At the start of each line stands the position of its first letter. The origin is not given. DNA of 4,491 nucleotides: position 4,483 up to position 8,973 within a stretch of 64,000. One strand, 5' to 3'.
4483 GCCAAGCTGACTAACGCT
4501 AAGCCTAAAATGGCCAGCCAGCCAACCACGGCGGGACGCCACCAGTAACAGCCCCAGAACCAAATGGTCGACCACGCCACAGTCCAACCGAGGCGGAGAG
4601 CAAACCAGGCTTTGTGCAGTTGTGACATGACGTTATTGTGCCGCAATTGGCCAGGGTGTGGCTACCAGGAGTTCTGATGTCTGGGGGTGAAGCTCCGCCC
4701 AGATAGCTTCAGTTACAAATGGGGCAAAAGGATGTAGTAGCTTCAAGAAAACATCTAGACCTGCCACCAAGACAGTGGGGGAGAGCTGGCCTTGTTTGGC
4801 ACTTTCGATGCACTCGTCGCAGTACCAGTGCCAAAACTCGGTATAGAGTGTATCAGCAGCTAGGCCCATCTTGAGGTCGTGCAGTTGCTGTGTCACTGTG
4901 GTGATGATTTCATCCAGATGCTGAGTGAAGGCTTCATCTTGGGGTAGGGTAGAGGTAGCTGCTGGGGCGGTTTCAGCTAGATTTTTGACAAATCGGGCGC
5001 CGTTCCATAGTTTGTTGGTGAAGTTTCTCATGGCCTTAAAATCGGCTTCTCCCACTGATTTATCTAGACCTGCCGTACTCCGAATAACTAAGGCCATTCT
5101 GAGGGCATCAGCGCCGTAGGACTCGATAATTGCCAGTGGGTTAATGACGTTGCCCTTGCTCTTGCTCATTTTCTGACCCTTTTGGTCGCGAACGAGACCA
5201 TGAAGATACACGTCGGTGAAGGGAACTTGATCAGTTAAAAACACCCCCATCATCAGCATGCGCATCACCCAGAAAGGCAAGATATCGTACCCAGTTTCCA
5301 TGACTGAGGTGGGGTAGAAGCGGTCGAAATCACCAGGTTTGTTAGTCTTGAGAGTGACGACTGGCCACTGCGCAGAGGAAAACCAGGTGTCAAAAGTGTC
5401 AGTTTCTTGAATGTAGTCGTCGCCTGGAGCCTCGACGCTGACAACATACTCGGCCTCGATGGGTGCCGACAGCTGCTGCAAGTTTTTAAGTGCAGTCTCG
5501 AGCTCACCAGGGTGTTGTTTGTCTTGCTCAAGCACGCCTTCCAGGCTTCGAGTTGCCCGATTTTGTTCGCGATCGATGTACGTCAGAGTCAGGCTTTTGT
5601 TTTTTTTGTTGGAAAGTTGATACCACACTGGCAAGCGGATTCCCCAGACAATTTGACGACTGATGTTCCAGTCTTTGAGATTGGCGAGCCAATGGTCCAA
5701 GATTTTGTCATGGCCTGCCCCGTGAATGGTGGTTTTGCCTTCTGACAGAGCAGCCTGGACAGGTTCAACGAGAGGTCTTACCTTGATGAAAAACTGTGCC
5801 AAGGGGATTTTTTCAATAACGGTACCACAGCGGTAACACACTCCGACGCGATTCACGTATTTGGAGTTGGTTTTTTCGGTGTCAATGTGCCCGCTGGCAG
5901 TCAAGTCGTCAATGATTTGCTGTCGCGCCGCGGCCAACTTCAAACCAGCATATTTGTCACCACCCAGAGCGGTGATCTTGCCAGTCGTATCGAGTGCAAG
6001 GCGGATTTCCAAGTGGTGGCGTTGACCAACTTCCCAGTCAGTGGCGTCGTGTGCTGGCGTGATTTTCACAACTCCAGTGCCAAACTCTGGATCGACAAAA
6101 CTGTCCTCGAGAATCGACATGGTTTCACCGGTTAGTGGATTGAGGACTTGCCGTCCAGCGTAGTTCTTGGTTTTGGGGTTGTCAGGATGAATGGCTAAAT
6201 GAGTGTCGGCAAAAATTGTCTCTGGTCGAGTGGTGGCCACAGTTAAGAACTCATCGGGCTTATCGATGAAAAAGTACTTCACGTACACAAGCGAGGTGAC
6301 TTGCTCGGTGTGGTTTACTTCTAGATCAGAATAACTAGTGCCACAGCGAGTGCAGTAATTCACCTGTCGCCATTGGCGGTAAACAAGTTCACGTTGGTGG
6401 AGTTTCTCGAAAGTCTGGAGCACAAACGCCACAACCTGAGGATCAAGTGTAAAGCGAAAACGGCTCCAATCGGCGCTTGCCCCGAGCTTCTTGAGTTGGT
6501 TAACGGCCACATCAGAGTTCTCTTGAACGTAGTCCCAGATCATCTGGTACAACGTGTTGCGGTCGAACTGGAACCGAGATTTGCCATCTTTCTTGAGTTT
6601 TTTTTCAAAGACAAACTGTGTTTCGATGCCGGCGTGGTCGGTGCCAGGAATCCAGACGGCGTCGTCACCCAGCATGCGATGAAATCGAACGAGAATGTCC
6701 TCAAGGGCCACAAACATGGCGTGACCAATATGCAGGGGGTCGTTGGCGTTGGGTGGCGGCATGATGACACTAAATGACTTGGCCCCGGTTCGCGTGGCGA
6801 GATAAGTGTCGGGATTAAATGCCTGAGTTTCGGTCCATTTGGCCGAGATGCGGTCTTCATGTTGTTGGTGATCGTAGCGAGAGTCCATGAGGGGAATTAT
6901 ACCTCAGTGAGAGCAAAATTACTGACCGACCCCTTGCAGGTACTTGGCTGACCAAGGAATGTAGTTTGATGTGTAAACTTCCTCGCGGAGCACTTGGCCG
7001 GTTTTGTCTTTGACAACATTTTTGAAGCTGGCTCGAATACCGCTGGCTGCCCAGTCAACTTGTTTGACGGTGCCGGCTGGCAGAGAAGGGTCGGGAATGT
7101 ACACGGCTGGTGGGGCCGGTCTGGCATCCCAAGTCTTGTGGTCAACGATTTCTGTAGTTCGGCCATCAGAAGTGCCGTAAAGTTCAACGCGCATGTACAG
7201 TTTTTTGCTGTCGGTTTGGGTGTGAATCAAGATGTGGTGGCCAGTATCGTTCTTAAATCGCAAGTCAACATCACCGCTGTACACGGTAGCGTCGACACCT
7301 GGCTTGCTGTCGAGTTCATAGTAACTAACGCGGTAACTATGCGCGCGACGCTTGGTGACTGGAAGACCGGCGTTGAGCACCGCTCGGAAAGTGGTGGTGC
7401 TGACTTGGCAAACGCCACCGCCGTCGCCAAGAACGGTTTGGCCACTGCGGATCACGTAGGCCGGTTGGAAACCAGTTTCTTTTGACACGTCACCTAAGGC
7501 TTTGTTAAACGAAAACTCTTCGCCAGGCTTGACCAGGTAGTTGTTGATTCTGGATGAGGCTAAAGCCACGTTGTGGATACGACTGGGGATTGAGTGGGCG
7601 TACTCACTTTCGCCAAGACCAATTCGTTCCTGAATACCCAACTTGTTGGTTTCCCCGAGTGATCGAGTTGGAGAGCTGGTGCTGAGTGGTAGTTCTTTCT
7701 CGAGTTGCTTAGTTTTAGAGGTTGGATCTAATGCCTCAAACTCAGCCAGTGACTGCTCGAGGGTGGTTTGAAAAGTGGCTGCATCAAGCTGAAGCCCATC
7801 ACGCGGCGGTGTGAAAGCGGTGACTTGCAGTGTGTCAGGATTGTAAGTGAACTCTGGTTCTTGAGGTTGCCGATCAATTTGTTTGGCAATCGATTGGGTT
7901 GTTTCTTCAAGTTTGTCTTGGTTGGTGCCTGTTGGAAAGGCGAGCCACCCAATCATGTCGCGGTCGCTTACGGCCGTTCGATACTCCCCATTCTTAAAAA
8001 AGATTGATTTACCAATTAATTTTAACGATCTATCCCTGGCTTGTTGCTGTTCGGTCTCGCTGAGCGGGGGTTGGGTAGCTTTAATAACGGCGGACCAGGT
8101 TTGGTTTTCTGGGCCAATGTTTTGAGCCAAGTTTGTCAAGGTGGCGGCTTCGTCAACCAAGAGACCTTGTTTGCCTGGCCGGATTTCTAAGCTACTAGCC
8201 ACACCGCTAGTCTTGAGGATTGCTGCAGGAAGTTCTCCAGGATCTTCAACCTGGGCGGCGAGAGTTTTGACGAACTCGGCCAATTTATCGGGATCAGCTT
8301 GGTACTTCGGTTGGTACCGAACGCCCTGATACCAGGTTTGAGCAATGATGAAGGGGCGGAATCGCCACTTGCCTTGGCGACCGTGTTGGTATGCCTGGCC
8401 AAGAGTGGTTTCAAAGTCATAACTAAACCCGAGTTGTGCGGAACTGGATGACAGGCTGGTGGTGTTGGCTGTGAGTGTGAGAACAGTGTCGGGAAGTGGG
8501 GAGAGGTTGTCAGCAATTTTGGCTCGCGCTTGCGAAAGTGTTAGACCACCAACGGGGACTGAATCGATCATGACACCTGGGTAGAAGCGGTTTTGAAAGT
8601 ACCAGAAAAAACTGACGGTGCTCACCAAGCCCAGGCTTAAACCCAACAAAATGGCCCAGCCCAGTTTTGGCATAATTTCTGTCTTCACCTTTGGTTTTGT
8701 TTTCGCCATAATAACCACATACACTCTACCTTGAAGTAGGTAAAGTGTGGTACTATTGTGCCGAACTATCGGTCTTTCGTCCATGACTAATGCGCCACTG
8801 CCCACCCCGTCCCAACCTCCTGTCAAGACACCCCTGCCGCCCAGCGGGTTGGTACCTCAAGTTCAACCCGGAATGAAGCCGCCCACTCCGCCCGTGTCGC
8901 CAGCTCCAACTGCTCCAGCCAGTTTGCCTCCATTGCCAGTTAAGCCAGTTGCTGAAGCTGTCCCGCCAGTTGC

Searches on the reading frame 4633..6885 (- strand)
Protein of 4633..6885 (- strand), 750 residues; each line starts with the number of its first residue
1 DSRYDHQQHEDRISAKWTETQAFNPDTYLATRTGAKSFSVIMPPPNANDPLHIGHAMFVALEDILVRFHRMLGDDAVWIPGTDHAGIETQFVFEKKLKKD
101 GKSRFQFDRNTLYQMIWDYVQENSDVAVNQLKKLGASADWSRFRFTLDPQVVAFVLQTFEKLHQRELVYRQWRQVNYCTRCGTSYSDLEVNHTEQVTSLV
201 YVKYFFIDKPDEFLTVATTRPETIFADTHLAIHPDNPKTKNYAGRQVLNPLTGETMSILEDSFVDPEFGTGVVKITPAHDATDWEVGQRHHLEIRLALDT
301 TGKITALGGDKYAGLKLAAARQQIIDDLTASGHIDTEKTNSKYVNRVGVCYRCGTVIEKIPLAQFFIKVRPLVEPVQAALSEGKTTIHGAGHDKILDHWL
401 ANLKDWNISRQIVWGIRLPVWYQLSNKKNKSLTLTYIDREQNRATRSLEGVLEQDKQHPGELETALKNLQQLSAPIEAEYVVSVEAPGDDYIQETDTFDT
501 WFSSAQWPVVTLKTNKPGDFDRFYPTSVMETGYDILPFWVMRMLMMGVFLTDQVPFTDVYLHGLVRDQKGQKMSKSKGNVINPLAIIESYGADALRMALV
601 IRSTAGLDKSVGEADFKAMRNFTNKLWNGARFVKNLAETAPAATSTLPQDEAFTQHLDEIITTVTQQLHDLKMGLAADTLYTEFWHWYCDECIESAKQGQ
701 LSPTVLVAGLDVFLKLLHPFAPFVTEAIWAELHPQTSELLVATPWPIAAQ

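Call 11: search_protein_families(library=pfam, proteins=[window:4633-6885:-], max_evalue=0.01)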
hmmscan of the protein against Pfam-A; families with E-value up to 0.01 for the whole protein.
window:4633-6885:- (750 aa): 5 families
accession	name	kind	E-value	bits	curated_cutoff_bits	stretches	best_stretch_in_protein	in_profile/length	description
PF00133.28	tRNA-synt_1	-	6.7e-109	364.8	22.7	1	14-608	3-410/414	tRNA synthetases class I (I, L, M and V)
PF09334.17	tRNA-synt_1g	-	1.1e-24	87.4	20.1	3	45-191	8-136/391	tRNA synthetases class I (M)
PF08264.19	Anticodon_1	-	3.7e-16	59.8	25.1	1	650-747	1-106/148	Anticodon-binding domain of tRNA ligase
PF13603.12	tRNA-synt_1_2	-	9.6e-11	41.9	25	1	242-301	84-143/185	Leucyl-tRNA synthetase, editing domain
PF01406.26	tRNA-synt_1e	-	0.00022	21.1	27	1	554-600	235-281/301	tRNA synthetases class I (C) catalytic domain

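Call 81: list_cluster_members(proteins=[window:4633-6885:-, window:30045-31313:-, window:43336-44505:+, window:14282-18619:+, window:13581-14273:+, P0002, P0005, P0003])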
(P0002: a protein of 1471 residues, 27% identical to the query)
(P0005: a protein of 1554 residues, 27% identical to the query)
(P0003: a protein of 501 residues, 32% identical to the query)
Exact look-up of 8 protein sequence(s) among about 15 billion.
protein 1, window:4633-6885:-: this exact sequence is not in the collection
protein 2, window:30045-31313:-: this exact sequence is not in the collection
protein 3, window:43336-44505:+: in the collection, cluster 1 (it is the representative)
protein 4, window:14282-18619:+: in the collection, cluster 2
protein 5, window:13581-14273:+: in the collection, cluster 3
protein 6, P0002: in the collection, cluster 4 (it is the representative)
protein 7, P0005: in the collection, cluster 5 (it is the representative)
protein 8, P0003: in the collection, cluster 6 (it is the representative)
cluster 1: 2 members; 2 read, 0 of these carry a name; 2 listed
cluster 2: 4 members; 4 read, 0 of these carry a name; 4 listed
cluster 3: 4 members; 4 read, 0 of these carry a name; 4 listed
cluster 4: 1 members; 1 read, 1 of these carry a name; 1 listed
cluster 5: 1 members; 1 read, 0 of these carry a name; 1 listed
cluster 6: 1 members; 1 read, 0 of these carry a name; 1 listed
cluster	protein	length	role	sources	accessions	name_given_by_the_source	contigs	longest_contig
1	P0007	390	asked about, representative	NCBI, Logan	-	-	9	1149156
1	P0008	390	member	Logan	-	-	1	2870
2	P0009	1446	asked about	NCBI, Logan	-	-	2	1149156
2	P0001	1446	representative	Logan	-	-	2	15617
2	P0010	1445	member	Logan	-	-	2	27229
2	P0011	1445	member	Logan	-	-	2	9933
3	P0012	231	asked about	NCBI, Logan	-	-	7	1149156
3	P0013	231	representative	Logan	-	-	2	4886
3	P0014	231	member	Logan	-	-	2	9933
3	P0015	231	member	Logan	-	-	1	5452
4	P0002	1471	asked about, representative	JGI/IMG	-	hypothetical protein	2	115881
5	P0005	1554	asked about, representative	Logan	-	-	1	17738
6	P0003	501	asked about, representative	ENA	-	-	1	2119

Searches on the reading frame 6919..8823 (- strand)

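Call 11: search_protein_families(library=pfam, proteins=[window:6919-8823:-], max_evalue=0.01)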
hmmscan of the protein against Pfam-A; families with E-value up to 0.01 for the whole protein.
window:6919-8823:- (634 aa): 2 families
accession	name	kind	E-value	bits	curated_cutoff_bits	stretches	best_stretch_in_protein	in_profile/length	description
PF04294.18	VanW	-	1.2e-44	151.4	27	1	415-546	2-129/130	VanW like protein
PF12229.13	PG_binding_4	-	1.5e-18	67.5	22.1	2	126-237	3-109/117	Putative peptidoglycan binding domain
